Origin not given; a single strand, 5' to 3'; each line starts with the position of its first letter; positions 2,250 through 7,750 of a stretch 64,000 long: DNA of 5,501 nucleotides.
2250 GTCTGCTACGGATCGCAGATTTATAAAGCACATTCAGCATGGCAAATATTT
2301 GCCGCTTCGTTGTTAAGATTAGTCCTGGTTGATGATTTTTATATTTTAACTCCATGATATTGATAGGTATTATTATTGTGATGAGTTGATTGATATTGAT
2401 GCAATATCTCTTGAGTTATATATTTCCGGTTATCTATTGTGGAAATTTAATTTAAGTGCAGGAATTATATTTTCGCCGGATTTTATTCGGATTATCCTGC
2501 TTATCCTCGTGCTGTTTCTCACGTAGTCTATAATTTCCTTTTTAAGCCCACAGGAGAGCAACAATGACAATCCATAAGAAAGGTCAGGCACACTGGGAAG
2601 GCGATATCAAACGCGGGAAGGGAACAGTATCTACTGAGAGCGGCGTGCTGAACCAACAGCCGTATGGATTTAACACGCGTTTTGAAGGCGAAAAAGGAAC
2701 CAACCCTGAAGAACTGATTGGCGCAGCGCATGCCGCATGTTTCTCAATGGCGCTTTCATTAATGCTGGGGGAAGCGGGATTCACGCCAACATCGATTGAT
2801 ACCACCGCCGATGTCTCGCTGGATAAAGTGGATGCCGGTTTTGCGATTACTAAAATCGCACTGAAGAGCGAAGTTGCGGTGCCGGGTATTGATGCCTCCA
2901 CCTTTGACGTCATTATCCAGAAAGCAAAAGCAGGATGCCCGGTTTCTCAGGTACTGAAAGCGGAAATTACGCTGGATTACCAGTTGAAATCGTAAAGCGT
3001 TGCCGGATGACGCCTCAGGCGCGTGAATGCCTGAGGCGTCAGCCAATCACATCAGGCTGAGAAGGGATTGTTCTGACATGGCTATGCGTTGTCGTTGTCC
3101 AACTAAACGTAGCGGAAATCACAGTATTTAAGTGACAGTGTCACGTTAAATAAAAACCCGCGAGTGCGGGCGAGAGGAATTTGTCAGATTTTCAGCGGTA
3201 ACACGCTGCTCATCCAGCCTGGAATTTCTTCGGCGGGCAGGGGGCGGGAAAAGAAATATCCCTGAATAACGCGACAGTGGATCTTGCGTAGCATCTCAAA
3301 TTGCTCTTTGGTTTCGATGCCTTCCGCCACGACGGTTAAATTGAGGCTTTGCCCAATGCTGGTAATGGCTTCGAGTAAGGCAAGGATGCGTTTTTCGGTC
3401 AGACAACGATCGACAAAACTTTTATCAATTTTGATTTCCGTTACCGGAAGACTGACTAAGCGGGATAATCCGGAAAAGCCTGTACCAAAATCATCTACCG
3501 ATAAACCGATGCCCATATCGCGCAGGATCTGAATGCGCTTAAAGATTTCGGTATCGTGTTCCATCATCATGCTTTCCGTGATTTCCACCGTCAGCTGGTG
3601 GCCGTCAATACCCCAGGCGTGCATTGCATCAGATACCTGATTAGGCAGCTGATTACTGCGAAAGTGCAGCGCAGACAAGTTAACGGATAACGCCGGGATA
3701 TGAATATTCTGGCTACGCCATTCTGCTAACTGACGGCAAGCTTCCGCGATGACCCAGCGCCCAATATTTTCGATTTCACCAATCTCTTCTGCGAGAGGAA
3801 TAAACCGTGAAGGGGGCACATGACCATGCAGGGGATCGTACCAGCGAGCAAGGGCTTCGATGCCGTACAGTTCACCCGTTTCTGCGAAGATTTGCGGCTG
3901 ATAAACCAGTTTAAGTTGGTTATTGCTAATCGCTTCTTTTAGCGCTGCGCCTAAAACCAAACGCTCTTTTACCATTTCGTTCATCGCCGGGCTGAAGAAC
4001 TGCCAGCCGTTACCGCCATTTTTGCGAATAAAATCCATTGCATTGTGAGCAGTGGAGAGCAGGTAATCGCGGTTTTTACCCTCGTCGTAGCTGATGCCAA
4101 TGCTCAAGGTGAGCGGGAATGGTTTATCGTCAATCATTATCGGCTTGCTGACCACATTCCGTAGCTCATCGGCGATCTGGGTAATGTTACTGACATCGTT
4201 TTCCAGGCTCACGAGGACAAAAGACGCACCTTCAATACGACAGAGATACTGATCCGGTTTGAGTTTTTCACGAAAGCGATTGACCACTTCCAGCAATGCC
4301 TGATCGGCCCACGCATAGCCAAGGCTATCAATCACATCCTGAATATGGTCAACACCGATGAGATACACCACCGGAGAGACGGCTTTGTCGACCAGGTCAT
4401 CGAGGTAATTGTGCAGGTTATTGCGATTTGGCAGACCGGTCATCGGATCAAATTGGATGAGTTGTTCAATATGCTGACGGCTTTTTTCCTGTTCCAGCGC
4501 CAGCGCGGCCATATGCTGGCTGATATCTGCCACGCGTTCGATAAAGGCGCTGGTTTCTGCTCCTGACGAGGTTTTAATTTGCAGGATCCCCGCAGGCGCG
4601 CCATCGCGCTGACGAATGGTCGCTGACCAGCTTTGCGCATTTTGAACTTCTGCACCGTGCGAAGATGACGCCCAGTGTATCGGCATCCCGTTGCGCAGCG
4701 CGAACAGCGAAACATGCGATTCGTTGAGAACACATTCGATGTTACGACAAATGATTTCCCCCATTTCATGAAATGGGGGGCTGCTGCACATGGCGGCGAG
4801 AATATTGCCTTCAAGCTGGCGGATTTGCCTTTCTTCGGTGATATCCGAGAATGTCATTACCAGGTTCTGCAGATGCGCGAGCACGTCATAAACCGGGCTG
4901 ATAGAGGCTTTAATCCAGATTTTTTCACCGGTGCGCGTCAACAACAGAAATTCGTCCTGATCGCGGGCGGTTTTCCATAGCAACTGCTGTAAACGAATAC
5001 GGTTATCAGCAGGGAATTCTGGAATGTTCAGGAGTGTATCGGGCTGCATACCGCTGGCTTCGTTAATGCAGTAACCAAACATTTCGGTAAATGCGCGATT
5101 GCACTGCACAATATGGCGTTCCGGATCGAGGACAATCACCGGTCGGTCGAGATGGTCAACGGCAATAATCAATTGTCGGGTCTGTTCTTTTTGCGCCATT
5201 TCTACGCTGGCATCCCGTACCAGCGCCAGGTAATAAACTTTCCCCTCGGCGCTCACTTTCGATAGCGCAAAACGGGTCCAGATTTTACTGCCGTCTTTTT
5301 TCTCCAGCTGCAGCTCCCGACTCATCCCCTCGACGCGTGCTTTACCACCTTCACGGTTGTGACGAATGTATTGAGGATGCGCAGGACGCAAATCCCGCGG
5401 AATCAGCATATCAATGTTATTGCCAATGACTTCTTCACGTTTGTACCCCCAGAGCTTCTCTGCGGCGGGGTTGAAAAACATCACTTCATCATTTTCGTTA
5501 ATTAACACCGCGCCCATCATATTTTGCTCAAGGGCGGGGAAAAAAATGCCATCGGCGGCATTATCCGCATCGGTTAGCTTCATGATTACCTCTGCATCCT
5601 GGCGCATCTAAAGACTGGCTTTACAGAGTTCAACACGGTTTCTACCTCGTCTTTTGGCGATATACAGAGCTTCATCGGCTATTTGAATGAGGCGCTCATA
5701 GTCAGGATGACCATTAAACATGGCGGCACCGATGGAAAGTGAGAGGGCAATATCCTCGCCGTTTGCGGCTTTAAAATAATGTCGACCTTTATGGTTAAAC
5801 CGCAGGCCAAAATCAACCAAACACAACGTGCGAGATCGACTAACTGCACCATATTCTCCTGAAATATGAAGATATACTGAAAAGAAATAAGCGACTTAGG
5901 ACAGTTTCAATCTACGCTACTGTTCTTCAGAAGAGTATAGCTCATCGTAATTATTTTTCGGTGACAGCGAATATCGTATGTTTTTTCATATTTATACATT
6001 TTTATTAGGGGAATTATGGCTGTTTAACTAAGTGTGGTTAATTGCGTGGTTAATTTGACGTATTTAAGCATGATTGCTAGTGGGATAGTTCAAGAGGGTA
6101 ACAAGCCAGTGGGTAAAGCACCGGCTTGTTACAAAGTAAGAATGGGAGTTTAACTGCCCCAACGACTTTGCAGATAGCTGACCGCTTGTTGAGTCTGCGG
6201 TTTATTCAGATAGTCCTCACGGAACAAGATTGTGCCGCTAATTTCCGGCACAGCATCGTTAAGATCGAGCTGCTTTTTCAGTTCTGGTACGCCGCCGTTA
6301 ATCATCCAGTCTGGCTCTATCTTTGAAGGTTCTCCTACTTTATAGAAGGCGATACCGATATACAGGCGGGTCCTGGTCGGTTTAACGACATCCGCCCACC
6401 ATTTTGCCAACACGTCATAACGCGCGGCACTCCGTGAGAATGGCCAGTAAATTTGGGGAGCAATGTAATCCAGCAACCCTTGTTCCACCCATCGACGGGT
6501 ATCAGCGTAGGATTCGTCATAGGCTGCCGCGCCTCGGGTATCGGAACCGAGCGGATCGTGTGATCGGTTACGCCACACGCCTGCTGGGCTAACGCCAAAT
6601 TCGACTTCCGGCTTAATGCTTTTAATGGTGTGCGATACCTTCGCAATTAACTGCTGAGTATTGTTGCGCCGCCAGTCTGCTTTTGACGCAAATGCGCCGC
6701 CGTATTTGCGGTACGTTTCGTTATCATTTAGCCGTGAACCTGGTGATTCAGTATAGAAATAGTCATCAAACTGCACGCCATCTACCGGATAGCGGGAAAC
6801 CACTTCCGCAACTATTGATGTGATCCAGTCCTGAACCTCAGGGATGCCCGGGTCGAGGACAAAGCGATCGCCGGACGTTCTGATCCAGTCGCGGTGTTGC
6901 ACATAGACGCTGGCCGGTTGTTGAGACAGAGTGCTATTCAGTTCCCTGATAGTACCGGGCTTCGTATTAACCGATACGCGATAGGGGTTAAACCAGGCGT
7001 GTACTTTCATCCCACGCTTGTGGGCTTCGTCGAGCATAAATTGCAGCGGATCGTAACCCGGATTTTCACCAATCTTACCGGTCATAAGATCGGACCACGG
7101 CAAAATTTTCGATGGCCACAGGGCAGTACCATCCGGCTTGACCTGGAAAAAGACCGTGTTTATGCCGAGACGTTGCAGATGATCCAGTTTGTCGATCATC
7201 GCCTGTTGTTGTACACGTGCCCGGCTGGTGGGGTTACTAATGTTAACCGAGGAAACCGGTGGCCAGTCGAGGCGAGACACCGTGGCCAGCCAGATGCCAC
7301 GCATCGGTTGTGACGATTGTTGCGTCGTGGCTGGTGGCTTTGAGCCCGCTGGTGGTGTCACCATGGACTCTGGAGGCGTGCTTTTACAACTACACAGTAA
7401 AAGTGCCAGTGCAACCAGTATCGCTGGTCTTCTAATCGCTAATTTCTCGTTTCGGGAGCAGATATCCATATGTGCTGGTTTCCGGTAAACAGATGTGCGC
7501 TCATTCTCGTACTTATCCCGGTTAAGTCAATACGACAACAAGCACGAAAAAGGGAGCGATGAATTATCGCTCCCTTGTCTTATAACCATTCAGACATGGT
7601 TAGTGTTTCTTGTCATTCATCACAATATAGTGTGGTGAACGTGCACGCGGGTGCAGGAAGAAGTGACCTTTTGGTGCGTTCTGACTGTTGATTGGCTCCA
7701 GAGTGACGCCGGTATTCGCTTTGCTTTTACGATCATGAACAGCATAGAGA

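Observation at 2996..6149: dosP left without its partner: dosC reduced to a ~72-codon 3' stub and the ddp operon absent on the other side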

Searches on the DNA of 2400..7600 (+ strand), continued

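Call 55: search_dna_similar(query=window:3038-3110:+, collection=ecoli_genomes, mode=distant, max_rows=30, rows=spread, max_evalue=0.01)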
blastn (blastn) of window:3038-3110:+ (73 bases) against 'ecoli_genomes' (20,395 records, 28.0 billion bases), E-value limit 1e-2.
Records with a match: 1120; places in all: 1120; records where one place covers at least 80% of the query: 1116.
Genomes with a match: 1120 of 5426; with a place that covers at least 80% of the query: 1116. Places per genome that has any: lowest 1, median 1, highest 1. On chromosomes: 1119 places; on plasmids: 1.
Best place of each record, by identity: >=99% 5; 95-99% 1104; 90-95% 6; 80-90% 5.
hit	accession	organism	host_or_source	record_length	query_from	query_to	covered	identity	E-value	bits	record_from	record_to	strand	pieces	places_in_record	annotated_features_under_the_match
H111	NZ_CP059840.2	Escherichia coli strain E2348/69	Homo sapiens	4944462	1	73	100%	100.0%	1e-28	132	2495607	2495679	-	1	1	none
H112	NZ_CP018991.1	Escherichia coli strain Ecol_AZ146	Homo sapiens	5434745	1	73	100%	98.6%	2e-26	126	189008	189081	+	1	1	none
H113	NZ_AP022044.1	Escherichia coli strain WP4-S17-ESBL-03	-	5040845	1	73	100%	98.6%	2e-26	126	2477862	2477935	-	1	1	none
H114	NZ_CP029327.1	Escherichia coli strain A37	Notomys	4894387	1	73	100%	98.6%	2e-26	126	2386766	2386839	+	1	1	none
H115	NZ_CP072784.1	Escherichia coli strain JA0266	not applicable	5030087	1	73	100%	98.6%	2e-26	126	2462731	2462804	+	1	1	none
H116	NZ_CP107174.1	Escherichia coli strain R7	human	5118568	1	73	100%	98.6%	2e-26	126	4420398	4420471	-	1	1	none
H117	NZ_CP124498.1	Escherichia coli strain AVS0655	environmental: river/lake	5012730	1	73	100%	98.6%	2e-26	126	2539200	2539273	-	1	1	none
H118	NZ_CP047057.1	Escherichia coli NC101 strain NC101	Mus musculus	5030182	1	73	100%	98.6%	2e-26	126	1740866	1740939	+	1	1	none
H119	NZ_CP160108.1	Escherichia coli strain 729_141114_1_15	Poultry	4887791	1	73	100%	98.6%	2e-26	126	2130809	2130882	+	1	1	none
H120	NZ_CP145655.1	Escherichia coli strain S1-IND-01-B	Homo sapiens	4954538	1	73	100%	98.6%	2e-26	126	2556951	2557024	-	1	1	none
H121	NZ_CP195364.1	Escherichia coli strain 24AR0070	Homo sapiens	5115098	1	73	100%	98.6%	2e-26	126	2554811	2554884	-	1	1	none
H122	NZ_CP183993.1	Escherichia coli strain 736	Homo sapiens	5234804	1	73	100%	98.6%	2e-26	126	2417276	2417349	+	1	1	none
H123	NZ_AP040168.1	Escherichia coli strain NR2550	Homo sapiens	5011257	1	73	100%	98.6%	2e-26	126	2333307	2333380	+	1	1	none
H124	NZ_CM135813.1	Escherichia coli strain FXCREC016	Homo sapiens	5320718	1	73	100%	98.6%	2e-26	126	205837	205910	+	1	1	none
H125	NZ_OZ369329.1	Escherichia coli strain Esc19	not applicable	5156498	1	73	100%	98.6%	2e-26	126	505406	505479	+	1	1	none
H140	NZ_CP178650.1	Escherichia coli strain VTB96816v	Chicken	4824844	7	63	78%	81.0%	3e-4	53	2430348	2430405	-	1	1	ddpF: oligopeptide/dipeptide ABC transporter ATP-binding protein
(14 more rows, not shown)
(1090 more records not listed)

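Call 56: get_annotated_region(hit=H140, flank=9000)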
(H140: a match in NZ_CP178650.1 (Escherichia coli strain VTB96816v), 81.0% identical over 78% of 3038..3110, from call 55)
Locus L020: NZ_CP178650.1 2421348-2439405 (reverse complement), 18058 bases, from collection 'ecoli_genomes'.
description: Escherichia coli strain VTB96816v chromosome, complete genome
organism: Escherichia coli strain VTB96816v (NCBI taxid 562)
replicon: chromosome; assembly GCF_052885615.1
host: Chicken; source: -; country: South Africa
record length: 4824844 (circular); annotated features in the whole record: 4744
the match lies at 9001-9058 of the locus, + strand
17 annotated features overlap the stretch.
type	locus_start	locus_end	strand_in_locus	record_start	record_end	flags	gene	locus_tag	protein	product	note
CDS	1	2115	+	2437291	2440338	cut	fdnG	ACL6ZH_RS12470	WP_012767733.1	formate dehydrogenase-N subunit alpha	-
CDS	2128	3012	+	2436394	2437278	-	fdnH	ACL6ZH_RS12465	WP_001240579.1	formate dehydrogenase N subunit beta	-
CDS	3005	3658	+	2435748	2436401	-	fdnI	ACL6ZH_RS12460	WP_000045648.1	formate dehydrogenase-N subunit gamma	-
CDS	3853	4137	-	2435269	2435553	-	yddM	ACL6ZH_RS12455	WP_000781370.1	HigA family addiction module antitoxin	-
CDS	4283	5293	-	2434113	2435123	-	adhP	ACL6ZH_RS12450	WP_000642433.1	alcohol dehydrogenase AdhP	-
CDS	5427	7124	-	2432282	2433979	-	maeA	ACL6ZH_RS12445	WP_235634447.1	malate dehydrogenase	-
CDS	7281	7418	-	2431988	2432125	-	sra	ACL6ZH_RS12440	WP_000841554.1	stationary-phase-induced ribosome-associated protein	-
CDS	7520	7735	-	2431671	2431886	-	bdm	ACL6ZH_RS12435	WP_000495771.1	biofilm-dependent modulation protein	-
CDS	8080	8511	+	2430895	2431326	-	osmC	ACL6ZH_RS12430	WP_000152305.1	peroxiredoxin OsmC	-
CDS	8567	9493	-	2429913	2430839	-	ddpF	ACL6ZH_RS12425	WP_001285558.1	oligopeptide/dipeptide ABC transporter ATP-binding protein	-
CDS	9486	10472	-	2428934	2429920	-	ddpD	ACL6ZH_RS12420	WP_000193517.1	ABC transporter ATP-binding protein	-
CDS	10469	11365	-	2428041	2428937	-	ddpC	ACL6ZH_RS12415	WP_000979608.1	D,D-dipeptide ABC transporter permease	-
CDS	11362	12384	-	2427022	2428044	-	ddpB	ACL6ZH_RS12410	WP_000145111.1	ABC transporter permease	-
CDS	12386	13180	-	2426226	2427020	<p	-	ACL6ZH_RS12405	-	ABC transporter substrate-binding protein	incomplete; partial in the middle of a contig; missing N-terminus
CDS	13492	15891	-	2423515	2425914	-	dosP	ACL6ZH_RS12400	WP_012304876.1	oxygen-sensing cyclic-di-GMP phosphodiesterase DosP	-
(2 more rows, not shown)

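Call 65: search_rna_families(source=window, start=2900, end=6300, threshold=evalue, max_evalue=1)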
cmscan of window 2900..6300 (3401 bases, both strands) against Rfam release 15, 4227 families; matches with E-value up to 1: 0.
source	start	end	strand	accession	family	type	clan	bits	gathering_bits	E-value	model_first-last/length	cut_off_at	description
